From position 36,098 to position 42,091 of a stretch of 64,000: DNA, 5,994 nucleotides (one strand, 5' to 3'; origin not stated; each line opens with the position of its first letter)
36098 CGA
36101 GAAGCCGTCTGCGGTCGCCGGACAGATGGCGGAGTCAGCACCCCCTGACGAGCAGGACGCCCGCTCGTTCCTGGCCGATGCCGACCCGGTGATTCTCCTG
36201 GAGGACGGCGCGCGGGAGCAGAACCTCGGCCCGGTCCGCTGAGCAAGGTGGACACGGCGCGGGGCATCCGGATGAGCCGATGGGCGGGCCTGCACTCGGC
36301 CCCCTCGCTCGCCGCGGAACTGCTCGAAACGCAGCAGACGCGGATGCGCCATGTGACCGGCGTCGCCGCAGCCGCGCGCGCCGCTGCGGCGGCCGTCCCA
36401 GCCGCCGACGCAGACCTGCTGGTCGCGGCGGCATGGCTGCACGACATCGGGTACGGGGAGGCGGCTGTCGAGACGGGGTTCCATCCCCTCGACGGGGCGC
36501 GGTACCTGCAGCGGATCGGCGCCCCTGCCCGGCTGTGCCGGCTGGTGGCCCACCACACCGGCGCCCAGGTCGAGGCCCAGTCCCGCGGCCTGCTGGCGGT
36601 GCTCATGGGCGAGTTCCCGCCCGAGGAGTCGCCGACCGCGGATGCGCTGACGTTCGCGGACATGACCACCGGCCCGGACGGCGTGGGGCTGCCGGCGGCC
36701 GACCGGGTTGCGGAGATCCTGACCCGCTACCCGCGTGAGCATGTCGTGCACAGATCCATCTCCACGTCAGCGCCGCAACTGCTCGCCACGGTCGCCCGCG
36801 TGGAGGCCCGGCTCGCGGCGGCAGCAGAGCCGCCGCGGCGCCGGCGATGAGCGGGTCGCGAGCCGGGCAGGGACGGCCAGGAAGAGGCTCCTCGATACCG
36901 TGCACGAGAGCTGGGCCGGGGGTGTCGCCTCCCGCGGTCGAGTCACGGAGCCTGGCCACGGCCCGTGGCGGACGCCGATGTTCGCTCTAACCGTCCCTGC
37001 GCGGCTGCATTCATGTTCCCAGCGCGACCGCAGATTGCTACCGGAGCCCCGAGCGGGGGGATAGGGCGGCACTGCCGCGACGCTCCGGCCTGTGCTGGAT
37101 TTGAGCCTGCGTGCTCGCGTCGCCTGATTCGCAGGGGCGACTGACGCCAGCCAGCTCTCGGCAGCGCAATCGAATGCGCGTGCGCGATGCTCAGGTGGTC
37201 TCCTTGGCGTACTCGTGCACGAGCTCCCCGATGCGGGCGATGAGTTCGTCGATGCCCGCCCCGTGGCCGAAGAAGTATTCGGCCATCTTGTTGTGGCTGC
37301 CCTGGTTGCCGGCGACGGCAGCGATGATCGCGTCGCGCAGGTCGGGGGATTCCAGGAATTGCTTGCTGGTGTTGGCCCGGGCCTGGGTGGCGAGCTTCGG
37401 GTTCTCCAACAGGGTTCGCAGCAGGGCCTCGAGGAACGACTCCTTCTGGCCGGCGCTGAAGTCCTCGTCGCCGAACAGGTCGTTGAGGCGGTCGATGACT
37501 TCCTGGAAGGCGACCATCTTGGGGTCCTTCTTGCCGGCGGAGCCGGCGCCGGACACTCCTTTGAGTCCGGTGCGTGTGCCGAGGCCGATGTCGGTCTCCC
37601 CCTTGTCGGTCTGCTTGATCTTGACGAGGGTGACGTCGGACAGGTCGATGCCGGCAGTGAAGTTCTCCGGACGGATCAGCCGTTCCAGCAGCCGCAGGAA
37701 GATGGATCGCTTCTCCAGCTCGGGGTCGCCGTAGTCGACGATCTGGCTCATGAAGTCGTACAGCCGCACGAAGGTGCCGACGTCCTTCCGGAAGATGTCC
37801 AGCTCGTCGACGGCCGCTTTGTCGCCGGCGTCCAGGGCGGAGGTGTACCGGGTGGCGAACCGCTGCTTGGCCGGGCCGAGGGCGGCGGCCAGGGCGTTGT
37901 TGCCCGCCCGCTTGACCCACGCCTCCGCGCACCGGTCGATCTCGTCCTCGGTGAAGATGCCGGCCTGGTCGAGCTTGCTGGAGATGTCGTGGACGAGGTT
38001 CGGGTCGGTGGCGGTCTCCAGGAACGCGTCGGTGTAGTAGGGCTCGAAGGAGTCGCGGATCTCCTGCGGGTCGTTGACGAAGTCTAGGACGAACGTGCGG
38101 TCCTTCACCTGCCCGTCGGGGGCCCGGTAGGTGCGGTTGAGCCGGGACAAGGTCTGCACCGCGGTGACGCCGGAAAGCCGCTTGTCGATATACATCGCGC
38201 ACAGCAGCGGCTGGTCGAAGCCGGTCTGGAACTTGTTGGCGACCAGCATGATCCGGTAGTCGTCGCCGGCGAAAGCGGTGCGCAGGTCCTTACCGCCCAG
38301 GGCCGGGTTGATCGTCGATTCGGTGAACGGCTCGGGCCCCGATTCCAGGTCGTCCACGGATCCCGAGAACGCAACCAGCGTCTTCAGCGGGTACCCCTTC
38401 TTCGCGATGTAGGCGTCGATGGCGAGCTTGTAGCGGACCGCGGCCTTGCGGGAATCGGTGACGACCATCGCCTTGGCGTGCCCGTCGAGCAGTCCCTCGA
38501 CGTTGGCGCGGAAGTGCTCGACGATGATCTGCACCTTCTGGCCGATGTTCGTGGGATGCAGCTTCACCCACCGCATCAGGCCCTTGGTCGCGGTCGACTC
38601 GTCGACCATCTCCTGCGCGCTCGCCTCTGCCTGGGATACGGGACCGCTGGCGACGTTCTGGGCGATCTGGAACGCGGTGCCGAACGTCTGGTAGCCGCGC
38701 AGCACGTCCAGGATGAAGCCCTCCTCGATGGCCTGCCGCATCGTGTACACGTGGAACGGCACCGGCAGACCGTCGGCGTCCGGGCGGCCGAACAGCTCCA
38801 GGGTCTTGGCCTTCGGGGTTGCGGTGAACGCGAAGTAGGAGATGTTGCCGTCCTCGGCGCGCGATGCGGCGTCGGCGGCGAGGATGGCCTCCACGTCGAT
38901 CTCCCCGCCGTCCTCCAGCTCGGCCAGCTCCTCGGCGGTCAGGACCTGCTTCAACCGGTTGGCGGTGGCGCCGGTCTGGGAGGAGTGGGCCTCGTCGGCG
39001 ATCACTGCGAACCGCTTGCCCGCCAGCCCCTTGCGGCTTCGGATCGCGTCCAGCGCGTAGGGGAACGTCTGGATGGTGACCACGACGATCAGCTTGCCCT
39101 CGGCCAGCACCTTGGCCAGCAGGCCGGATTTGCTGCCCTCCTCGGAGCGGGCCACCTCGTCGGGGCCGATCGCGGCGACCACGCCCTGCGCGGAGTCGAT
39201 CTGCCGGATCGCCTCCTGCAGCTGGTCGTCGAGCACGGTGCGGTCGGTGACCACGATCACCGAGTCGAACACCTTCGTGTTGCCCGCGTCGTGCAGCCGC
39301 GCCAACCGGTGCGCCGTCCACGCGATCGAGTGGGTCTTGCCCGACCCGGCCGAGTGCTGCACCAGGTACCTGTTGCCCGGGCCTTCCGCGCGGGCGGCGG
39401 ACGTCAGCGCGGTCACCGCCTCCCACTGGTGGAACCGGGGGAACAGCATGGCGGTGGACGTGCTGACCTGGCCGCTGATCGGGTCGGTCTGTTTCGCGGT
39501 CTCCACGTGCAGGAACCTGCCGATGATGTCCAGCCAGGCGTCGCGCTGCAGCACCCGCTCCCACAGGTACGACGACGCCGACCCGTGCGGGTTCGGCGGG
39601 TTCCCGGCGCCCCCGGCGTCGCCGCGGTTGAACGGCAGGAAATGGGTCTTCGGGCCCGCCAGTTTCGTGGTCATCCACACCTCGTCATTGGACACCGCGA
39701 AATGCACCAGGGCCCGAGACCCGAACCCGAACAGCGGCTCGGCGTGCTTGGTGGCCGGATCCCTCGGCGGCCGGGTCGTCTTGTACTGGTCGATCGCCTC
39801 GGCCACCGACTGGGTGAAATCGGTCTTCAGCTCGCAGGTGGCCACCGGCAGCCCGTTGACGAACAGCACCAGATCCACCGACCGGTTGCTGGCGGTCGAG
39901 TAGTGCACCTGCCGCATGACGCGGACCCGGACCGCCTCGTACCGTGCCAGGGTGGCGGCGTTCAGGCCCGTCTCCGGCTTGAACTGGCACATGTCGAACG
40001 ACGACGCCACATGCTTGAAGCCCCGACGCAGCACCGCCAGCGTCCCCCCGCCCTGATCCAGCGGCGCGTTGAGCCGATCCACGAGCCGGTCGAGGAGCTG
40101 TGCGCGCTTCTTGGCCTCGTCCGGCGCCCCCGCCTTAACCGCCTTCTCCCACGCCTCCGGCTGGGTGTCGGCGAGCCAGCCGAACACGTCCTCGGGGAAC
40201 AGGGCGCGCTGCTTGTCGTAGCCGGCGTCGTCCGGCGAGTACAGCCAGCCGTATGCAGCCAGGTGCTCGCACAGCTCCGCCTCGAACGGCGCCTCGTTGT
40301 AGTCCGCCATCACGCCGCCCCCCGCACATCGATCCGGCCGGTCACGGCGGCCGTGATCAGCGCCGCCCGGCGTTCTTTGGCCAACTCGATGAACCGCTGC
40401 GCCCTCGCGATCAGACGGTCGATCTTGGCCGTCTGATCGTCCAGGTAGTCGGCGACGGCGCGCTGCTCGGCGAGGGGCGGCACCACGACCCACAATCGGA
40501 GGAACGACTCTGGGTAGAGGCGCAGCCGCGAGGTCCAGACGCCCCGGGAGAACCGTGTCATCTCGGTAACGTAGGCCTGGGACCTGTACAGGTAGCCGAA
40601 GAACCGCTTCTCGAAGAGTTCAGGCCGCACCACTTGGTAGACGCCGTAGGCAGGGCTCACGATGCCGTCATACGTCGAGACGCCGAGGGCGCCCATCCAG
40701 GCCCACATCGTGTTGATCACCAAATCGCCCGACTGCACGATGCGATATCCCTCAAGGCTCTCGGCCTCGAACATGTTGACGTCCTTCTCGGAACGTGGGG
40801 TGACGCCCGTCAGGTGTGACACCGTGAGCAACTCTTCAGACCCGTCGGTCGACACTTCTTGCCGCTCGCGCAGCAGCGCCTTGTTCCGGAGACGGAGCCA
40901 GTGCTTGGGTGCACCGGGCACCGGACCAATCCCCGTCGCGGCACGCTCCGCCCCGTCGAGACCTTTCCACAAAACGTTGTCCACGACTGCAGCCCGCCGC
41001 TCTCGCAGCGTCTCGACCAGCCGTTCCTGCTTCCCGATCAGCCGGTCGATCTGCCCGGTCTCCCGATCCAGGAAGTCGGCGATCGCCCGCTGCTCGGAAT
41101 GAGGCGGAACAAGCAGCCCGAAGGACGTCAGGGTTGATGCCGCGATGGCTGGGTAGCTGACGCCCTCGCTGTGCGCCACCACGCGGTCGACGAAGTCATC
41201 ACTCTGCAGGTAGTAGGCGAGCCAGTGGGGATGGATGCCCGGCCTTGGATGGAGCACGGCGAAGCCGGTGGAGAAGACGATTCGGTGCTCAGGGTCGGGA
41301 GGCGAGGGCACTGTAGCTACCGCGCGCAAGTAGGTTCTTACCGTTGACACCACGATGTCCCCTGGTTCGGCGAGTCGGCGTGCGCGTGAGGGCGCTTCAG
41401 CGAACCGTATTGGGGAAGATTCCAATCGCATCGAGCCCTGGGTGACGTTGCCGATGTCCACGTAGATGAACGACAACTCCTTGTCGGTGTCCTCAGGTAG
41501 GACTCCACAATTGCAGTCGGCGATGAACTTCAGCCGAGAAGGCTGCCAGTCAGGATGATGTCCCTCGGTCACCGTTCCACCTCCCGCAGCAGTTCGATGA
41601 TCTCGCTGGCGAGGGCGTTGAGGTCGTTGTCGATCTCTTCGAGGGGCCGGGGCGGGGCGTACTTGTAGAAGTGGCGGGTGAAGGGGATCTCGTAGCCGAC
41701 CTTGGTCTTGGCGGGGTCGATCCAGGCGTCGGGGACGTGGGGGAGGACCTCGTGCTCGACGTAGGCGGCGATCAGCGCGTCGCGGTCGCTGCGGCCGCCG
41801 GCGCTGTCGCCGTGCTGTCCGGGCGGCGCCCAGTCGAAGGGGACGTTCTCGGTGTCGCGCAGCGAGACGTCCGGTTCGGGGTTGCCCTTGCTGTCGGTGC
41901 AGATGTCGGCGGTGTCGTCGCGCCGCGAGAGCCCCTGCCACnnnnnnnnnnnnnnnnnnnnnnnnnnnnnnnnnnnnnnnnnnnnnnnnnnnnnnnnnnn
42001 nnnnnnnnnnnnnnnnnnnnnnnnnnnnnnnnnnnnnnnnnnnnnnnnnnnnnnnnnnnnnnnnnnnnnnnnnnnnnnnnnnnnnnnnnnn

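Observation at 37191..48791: Defence island: type I R-M plus at least three further candidate immunity modules, ending at a transposon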

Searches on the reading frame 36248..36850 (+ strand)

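Call 13: search_protein_families(library=pfam, proteins=[window:36248-36850:+], max_evalue=0.01)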
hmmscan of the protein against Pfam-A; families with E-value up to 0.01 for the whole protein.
window:36248-36850:+ (200 aa): 1 family
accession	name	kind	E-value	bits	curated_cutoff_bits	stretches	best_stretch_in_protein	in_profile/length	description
PF01966.28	HD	-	5.1e-09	36.9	22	1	33-117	2-93/116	HD domain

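Call 77: search_protein_families(library=padloc, proteins=[window:36248-36850:+], max_evalue=0.001)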
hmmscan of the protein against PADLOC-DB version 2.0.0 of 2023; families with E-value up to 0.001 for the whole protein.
window:36248-36850:+ (200 aa): 0 families

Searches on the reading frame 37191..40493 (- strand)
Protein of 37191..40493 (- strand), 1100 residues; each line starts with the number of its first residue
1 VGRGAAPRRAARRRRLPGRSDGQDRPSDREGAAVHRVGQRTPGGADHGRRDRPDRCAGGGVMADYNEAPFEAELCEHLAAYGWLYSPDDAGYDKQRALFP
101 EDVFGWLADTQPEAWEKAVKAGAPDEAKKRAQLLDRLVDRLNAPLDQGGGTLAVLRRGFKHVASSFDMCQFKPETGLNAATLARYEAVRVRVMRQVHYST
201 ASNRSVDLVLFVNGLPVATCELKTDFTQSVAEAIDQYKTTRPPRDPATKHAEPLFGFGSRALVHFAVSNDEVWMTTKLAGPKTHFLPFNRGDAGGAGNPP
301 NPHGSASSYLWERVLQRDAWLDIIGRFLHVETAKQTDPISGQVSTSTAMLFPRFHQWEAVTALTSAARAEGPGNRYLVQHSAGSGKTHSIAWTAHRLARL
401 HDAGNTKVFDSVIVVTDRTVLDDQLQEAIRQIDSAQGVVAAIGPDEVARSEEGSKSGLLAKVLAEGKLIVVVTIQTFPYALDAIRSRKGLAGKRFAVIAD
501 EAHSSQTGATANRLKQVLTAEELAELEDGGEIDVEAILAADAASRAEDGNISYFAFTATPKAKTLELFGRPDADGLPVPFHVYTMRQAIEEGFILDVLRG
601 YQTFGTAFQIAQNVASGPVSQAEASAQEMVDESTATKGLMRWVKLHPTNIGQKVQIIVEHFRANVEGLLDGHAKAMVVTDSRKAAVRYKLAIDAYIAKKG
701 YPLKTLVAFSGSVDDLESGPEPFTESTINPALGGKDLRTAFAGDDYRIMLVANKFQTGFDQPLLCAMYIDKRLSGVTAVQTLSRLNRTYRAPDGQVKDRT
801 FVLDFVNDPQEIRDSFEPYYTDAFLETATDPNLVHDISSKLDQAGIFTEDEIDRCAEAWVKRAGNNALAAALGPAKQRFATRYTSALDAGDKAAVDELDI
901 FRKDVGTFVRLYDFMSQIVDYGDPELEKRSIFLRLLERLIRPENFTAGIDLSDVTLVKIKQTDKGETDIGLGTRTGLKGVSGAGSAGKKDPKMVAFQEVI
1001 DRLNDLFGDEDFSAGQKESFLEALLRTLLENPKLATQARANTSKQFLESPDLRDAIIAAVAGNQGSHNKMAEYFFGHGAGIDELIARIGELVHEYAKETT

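Call 6: search_protein_families(library=pfam, proteins=[window:37191-40493:-], max_evalue=0.01)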
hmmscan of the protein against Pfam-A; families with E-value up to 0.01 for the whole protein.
window:37191-40493:- (1100 aa): 5 families
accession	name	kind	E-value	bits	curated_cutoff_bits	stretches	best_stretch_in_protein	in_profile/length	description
PF18766.7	SWI2_SNF2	-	4e-20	72.9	26.7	1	355-519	1-144/221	SWI2/SNF2 ATPase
PF04313.20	HSDR_N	-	3.9e-16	59.9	25.1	1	186-281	108-196/198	Type I restriction enzyme R protein N terminus (HSDR_N)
PF04851.21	ResIII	-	4.3e-12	46.7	22.5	1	352-519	4-151/164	Type III restriction enzyme, res subunit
PF22679.2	T1R_D3-like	-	1e-09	39.4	27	1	745-791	100-146/158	Type I restriction enzyme subunit R domain 3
PF00270.35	DEAD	-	9.7e-05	22.6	26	1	359-563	7-162/167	DEAD/DEAH box helicase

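Call 7: search_protein_families(library=padloc, proteins=[window:37191-40493:-], max_evalue=0.01)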
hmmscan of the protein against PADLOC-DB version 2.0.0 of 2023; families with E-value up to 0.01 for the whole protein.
window:37191-40493:- (1100 aa): 8 families
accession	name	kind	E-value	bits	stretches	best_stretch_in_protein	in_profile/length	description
PDLC03040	REase_I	-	2.7e-29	99.7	1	182-819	111-693/1029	Type I restriction enzyme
PDLC03048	REase_I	-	3.1e-20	69.9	3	377-517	273-395/976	Type I restriction enzyme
PDLC03041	REase_I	-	1.6e-14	50.9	2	549-792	474-722/1099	Type I restriction enzyme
PDLC03044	REase_I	-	2.2e-14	50.4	2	746-853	631-734/1034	Type I restriction enzyme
PDLC03045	REase_I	-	5.8e-12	42.4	2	179-239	109-169/995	Type I restriction enzyme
PDLC03046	REase_I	-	5.3e-08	29.3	1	726-794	654-722/1025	Type I restriction enzyme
PDLC02707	PbeA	-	1e-06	25.7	1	347-516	248-401/672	PbeA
PDLC03049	REase_I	-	0.00054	16.1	1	332-427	148-235/807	Type I restriction enzyme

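Call 75: search_protein_families(library=padloc, proteins=[L021:1958-6580:-, L021:10393-12459:+, L028:9864-13334:-, L028:8979-9848:-, L028:6439-7587:-, L034:8212-9312:+, L034:11769-13205:-, L038:7488-8465:-, L048:1541-2668:-, L016:5707-7539:-], max_evalue=0.0001)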
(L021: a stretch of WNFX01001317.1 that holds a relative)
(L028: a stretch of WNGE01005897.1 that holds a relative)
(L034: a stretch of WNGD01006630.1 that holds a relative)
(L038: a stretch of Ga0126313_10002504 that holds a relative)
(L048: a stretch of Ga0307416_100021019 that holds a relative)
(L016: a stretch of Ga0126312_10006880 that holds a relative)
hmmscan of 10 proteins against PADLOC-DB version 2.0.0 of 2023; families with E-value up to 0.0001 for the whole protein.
L021:1958-6580:- (1540 aa): 4 families
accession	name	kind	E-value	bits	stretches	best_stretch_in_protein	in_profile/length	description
PDLC05065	PDC-S68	-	4.3e-08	29.4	1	620-746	611-742/1221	-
PDLC01734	typeIV_RecD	-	8.4e-08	28.9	1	611-980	336-708/763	RecD_0_IVD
PDLC01148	RecD_like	-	1.2e-07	28.5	1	613-761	312-457/719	RecD/Tra ATPase fused to N-terminal HHH domain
PDLC05035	PDC-S53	-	2.1e-05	20.8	1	628-755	509-624/900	-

L021:10393-12459:+ (688 aa): 0 families

L028:9864-13334:- (1156 aa): 9 families
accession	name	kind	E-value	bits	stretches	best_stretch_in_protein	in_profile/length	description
PDLC01734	typeIV_RecD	-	6e-23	79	1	470-839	352-711/763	RecD_0_IVD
PDLC01148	RecD_like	-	1e-20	71.7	1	471-745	327-566/719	RecD/Tra ATPase fused to N-terminal HHH domain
PDLC05065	PDC-S68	-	2.6e-18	63.3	1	471-619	619-761/1221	-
PDLC05064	PDC-S68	-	5.3e-15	52.2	1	475-610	703-831/1273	-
PDLC04475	PDC-M16A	-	4.2e-09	33.5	1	458-761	14-330/721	-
PDLC04476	PDC-M16A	-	1.5e-08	31.5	1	475-576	28-132/691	-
PDLC05066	PDC-S68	-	1.8e-08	30.9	1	455-609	578-727/1202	-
PDLC04472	PDC-M16A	-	5.3e-06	23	0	475-572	243-344/930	-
PDLC05035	PDC-S53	-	1.1e-05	21.7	0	563-617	580-632/900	-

L028:8979-9848:- (289 aa): 0 families

L028:6439-7587:- (382 aa): 4 families
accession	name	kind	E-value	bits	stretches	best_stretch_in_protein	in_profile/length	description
PDLC04636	PDC-M41A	-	2e-08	32.3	1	23-151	16-149/281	-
PDLC04568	PDC-M30A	-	3.1e-07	28.1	1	21-153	19-160/368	-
PDLC04566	PDC-M30A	-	2.5e-06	24.7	1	18-156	15-166/372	-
PDLC04567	PDC-M30A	-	8.4e-05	19.7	0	18-72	16-71/381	-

L034:8212-9312:+ (366 aa): 1 family
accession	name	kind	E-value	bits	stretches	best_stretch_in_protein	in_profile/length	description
PDLC03534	REase_II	-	7.4e-13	46.3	1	192-319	177-310/351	Type II restriction enzyme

L034:11769-13205:- (478 aa): 0 families

L038:7488-8465:- (325 aa): 0 families

L048:1541-2668:- (375 aa): 0 families

L016:5707-7539:- (610 aa): 0 families

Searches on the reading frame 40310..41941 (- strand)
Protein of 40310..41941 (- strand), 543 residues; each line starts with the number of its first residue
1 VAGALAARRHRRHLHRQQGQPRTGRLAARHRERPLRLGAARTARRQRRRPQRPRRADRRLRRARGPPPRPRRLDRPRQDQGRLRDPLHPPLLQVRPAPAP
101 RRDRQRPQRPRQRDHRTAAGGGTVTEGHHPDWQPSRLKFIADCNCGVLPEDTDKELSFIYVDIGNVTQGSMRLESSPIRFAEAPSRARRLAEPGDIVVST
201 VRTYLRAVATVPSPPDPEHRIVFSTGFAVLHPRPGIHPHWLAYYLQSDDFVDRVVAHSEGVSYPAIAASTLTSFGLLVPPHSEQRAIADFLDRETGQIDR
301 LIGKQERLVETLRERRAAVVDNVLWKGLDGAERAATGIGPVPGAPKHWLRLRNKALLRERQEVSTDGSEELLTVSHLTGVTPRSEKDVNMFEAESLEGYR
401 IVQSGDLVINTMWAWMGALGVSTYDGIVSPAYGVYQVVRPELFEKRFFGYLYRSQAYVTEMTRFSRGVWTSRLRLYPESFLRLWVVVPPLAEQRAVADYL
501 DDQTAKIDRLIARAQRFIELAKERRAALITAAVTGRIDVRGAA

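Call 6: search_protein_families(library=pfam, proteins=[window:40310-41941:-], max_evalue=0.01)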
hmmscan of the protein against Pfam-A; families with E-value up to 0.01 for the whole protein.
window:40310-41941:- (543 aa): 1 family
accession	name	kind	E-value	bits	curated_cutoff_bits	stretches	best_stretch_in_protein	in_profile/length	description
PF01420.25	Methylase_S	-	2.2e-08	35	22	1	221-296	80-154/168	Type I restriction modification DNA specificity domain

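Call 7: search_protein_families(library=padloc, proteins=[window:40310-41941:-], max_evalue=0.01)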
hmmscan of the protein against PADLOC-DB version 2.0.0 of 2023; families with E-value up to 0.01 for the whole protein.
window:40310-41941:- (543 aa): 103 families (the best 25 are shown)
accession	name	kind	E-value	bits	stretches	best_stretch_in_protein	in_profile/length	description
PDLC03105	Specificity_I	-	1.7e-71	240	3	131-329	24-218/448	Type I specificity subunit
PDLC03072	Specificity_I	-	7.4e-69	230.9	1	131-542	23-442/448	Type I specificity subunit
PDLC03191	Specificity_I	-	3.2e-63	212.5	1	131-540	28-433/436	Type I specificity subunit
PDLC03090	Specificity_I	-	1.4e-46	157.6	2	345-538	19-217/434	Type I specificity subunit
PDLC03174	Specificity_I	-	2.8e-45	153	1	268-541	163-439/468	Type I specificity subunit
PDLC03162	Specificity_I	-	1.8e-43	147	2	158-333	38-206/431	Type I specificity subunit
PDLC03142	Specificity_I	-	2.6e-41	139.9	1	269-543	186-465/483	Type I specificity subunit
PDLC03070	Specificity_I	-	8.6e-41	138.3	2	439-543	333-435/435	Type I specificity subunit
PDLC03073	Specificity_I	-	5.7e-40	135.8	1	132-540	18-431/437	Type I specificity subunit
PDLC03087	Specificity_I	-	7e-40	135.2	1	131-539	14-416/418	Type I specificity subunit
PDLC03178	Specificity_I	-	5.1e-39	132.8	2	347-530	226-407/411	Type I specificity subunit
PDLC03140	Specificity_I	-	3.5e-37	127.1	2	474-540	349-415/418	Type I specificity subunit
PDLC03147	Specificity_I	-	9.1e-35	118.3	2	343-539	15-208/431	Type I specificity subunit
PDLC03069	Specificity_I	-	2e-28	97.6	2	159-312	27-171/387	Type I specificity subunit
PDLC03169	Specificity_I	-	6.3e-28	96.3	2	131-358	9-231/461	Type I specificity subunit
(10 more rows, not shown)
